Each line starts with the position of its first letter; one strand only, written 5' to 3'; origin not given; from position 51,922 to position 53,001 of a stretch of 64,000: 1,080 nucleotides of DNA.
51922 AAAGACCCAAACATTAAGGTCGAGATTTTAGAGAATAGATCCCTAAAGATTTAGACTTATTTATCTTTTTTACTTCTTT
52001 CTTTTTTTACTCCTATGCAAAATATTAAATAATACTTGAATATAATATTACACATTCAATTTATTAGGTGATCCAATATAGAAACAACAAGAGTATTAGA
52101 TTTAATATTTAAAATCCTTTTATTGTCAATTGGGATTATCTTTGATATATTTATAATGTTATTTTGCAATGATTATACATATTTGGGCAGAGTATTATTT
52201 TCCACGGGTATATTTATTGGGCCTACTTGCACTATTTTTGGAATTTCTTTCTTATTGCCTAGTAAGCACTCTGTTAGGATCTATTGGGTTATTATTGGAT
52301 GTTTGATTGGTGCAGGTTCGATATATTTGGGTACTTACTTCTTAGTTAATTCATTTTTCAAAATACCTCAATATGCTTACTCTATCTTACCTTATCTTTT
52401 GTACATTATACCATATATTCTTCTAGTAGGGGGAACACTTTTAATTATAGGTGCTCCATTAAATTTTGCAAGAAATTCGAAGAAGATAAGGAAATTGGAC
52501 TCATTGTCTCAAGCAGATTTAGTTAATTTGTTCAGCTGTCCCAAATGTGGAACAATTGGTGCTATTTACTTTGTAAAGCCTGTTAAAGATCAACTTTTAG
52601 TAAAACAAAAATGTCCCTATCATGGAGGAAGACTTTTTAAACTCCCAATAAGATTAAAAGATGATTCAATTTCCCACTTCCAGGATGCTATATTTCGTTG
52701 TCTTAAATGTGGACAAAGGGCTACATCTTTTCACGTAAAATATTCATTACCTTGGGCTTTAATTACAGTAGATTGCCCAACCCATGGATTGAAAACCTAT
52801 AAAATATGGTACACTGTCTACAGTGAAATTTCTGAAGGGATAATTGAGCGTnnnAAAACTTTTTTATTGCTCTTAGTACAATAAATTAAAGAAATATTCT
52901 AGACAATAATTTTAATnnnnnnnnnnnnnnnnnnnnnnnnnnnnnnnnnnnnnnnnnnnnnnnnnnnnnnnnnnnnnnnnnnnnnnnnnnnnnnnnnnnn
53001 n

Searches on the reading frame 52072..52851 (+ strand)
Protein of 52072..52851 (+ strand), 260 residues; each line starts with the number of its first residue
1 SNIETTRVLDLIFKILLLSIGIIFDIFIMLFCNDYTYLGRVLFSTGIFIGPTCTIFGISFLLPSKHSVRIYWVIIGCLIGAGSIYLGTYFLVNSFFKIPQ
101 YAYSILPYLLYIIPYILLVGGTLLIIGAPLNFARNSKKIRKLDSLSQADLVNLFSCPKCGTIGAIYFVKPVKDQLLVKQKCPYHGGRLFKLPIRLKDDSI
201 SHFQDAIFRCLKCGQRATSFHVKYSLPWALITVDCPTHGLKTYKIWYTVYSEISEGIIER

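Call 55: find_homologous_proteins(query=window:52072-52851:+, max_evalue=0.00001)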
Query window:52072-52851:+ (260 aa): 4 proteins with E <= 0.00001 among 884 candidates.
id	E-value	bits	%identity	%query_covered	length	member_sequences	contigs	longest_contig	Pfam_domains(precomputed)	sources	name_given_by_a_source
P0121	4.5e-154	529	100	89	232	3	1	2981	-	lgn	-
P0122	2.5e-105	370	66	95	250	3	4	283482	-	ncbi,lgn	ncbi:MAG: hypothetical protein ACFFA2_06320 [Promethearchaeota archaeon]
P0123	2.0e-102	360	65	97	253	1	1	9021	PF05265.21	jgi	-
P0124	2.7e-76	274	75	60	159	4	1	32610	-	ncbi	ncbi:MAG: hypothetical protein ACFE9P_08765, partial [Candidatus Hermodarchaeota archaeon]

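Call 57: find_encoding_contigs(protein=P0122, flank=600, max_places=4)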
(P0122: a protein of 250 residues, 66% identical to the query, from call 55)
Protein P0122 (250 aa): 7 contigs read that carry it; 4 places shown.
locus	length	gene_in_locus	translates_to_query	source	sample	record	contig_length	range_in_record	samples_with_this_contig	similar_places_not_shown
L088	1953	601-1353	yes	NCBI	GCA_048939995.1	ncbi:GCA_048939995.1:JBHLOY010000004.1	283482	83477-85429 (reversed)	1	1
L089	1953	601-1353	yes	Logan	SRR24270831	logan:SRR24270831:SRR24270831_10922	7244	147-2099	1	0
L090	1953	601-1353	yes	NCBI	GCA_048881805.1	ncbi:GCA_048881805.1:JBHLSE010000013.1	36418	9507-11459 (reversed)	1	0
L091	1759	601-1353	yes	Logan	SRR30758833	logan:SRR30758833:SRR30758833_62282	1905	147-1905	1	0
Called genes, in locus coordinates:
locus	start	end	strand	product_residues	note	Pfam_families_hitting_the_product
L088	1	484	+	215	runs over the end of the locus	PF13483:Lactamase_B_3, PF12706:Lactamase_B_2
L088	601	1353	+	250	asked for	-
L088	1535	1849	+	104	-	PF11746:DUF3303 (weak)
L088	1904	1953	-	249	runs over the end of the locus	PF01522:Polysacc_deac_1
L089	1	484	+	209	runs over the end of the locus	?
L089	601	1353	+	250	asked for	-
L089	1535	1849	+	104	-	PF11746:DUF3303 (weak)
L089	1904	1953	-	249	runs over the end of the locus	PF01522:Polysacc_deac_1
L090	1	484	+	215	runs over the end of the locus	PF13483:Lactamase_B_3, PF12706:Lactamase_B_2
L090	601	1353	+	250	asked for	-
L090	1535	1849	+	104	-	PF11746:DUF3303 (weak)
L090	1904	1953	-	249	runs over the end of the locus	PF01522:Polysacc_deac_1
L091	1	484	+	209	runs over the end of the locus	?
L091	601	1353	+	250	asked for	-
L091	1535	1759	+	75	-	?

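Call 58: find_encoding_contigs(protein=P0123, flank=600, max_places=3)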
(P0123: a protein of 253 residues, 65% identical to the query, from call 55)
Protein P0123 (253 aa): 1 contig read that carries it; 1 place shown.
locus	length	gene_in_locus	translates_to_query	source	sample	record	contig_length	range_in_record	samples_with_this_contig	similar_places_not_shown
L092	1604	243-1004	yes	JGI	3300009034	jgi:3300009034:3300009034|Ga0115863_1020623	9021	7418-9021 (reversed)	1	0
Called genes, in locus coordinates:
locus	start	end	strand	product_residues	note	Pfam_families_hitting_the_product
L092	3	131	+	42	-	?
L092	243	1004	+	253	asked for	PF05265:DUF723 (faint)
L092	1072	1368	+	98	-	PF09394:Inhibitor_I42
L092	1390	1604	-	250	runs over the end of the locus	PF01522:Polysacc_deac_1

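Call 59: find_encoding_contigs(protein=P0121, flank=2000, max_places=3)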
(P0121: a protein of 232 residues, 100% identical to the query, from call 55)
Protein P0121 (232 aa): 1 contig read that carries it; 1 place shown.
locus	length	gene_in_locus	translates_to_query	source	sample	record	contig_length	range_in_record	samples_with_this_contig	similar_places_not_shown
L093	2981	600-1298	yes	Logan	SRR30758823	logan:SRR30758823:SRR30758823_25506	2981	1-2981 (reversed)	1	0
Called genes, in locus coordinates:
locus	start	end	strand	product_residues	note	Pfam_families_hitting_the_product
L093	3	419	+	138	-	?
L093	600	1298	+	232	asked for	-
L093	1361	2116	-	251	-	PF01522:Polysacc_deac_1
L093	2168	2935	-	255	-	PF00535:Glycos_transf_2, PF10111:Glyco_tranf_2_2, PF13641:Glyco_tranf_2_3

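Call 63: search_protein_families(library=ncbifam, proteins=[window:52078-52851:+], max_evalue=0.001)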
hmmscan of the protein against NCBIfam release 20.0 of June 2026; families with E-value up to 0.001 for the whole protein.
window:52078-52851:+ (258 aa): 1 family
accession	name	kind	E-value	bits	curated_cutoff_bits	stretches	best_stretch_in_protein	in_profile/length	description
NF011482.0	PRK14892.1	equivalog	0.00011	22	109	0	204-250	20-62/101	putative transcription elongation factor Elf1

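Call 64: search_protein_families(library=pfam, proteins=[window:52078-52851:+], max_evalue=0.01)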
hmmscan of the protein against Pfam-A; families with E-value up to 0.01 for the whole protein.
window:52078-52851:+ (258 aa): 0 families
